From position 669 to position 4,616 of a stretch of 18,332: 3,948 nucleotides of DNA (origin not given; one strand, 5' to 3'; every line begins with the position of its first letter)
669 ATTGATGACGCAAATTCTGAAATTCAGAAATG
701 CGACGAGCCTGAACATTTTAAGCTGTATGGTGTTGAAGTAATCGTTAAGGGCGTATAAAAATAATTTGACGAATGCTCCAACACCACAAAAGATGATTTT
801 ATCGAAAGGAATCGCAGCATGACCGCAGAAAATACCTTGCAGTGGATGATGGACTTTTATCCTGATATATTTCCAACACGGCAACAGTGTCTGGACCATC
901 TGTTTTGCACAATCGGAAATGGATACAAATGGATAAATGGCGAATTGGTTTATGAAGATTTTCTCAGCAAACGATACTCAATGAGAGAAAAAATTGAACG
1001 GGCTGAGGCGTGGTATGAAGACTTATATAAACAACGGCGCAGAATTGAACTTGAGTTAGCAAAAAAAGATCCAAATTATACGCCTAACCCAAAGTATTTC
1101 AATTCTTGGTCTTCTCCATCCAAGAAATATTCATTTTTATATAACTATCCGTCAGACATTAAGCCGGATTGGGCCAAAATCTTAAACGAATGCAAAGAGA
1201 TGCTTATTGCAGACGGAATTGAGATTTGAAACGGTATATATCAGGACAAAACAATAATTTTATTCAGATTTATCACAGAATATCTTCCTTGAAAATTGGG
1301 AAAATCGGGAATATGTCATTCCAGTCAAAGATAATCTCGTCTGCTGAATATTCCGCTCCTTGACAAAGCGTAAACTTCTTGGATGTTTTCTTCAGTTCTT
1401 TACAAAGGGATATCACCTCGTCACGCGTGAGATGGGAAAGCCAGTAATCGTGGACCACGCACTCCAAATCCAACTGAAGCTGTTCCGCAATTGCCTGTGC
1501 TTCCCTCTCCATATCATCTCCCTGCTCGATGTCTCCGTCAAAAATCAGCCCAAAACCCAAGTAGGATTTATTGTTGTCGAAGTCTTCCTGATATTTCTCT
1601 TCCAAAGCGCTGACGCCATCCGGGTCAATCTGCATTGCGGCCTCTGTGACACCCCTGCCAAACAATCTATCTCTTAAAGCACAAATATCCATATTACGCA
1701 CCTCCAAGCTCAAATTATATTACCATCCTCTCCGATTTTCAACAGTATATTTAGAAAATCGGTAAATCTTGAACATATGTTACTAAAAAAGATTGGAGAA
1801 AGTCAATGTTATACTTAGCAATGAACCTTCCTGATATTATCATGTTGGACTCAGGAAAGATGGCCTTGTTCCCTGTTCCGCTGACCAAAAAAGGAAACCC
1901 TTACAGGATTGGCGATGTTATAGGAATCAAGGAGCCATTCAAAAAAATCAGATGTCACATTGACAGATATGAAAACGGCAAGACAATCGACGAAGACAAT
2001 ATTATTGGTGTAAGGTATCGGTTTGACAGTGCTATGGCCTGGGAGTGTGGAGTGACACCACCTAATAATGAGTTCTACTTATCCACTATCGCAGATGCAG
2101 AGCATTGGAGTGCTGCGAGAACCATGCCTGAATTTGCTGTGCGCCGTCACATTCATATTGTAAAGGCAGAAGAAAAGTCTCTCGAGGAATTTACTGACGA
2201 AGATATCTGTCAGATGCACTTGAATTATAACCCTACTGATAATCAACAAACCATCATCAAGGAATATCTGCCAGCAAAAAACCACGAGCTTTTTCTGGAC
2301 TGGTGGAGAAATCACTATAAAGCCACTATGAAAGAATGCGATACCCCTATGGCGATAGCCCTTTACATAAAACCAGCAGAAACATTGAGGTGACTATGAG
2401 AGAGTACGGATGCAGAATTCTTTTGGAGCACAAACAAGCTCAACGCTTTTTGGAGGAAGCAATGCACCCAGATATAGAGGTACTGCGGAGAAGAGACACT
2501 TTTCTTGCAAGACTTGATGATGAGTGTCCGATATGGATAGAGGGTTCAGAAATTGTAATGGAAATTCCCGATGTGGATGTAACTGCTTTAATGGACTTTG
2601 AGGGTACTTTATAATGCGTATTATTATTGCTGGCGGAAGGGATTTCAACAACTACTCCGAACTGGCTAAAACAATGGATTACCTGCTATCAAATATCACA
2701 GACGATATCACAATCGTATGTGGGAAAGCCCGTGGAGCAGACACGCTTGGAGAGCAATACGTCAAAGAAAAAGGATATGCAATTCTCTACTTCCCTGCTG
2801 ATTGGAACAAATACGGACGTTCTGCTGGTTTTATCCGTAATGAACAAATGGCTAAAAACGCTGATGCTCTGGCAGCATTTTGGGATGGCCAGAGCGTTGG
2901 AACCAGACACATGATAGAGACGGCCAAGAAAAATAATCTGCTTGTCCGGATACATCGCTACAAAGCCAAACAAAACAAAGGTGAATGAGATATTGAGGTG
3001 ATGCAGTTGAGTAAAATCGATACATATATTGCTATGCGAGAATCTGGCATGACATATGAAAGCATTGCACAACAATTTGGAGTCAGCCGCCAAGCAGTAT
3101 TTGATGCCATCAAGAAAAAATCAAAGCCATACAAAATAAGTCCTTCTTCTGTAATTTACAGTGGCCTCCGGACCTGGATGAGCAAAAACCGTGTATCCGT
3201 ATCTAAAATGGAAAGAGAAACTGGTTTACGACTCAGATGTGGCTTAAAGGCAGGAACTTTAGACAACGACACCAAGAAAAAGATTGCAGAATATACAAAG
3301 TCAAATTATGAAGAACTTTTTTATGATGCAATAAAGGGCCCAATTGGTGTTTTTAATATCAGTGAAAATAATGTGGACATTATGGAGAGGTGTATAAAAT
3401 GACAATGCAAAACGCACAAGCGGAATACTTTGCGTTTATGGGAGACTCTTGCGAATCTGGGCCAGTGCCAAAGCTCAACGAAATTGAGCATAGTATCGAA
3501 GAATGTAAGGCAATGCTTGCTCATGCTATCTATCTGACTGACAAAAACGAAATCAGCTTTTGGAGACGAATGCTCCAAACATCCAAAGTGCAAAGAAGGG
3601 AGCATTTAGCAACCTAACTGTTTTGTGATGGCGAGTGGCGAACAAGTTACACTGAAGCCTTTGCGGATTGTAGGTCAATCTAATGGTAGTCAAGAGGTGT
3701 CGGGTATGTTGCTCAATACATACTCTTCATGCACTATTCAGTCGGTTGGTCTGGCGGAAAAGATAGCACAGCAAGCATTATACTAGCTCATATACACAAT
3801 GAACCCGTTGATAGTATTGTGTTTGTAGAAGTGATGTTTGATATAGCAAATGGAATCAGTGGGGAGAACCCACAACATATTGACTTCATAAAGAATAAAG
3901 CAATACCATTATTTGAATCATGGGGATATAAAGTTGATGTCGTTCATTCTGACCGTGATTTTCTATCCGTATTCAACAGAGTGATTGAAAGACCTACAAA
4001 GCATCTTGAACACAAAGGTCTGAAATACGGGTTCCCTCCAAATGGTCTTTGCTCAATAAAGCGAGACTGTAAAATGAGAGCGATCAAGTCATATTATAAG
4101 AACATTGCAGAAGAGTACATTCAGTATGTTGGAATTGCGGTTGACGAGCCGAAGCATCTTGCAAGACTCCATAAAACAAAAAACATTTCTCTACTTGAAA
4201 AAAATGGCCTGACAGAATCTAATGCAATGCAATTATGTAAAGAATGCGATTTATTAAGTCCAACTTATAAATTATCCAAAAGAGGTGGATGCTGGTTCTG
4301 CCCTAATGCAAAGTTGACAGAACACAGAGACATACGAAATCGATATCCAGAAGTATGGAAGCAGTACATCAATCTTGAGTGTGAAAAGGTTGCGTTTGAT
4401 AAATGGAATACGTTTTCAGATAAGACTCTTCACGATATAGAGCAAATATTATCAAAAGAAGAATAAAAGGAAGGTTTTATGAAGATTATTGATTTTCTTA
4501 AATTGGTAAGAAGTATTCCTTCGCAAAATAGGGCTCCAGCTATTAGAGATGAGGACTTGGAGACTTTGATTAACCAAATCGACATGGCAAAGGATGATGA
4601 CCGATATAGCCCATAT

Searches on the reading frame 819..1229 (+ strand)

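Call 58: search_protein_families(library=phrogs, proteins=[window:819-1229:+], max_evalue=0.001)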
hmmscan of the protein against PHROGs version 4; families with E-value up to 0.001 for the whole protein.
window:819-1229:+ (136 aa): 1 family
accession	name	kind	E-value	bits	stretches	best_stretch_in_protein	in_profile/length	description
phrog_14279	-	unknown function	4.1e-05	24.3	1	7-51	7-49/207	-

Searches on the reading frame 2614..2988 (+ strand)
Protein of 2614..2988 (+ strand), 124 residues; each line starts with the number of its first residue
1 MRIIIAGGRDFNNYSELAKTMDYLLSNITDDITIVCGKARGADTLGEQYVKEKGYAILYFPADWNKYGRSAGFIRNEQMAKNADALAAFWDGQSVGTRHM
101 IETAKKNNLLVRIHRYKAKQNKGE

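Call 58: search_protein_families(library=phrogs, proteins=[window:2614-2988:+], max_evalue=0.001)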
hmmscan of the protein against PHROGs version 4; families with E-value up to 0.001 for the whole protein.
window:2614-2988:+ (124 aa): 3 families
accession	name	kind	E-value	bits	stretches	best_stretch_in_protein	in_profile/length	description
phrog_289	-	other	1.3e-33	117.6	1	1-122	23-146/500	GTP-binding domain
phrog_11222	-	unknown function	1.4e-14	55.6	1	4-114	161-280/293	-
phrog_16939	-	unknown function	3.5e-11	43.8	1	1-118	1-125/330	-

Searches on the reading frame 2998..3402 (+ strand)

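Call 58: search_protein_families(library=phrogs, proteins=[window:2998-3402:+], max_evalue=0.001)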
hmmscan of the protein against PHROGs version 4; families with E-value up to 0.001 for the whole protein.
window:2998-3402:+ (134 aa): 8 families
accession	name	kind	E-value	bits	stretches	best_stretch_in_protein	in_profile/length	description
phrog_3910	-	transcription regulation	4.1e-05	23.7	1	8-41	76-109/356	transcriptional regulator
phrog_323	-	transcription regulation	6.5e-05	23.6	1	7-100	154-230/319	transcriptional regulator, D5-like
phrog_5229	-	unknown function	0.00021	22.3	1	7-46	71-110/127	-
phrog_6223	-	transcription regulation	0.00022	22.2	1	6-36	6-36/73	transcriptional repressor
phrog_30822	-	unknown function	0.00024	22.4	1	11-108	11-117/131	-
phrog_686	-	DNA, RNA and nucleotide metabolism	0.00043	21.5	1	12-40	44-71/76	HTH DNA binding protein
phrog_27475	-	unknown function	0.00052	19.6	1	11-63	11-63/599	-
phrog_11376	-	unknown function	0.00064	21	0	7-44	48-85/134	-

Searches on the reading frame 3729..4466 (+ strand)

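Call 58: search_protein_families(library=phrogs, proteins=[window:3729-4466:+], max_evalue=0.001)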
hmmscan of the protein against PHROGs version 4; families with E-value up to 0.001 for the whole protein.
window:3729-4466:+ (245 aa): 2 families
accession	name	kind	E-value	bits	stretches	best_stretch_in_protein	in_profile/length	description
phrog_424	-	moron, auxiliary metabolic gene and host takeover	3.3e-30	106.5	1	2-222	162-370/460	phosphoadenosine phosphosulfate reductase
phrog_28782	-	unknown function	7.6e-16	59.6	1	124-244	2-118/154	-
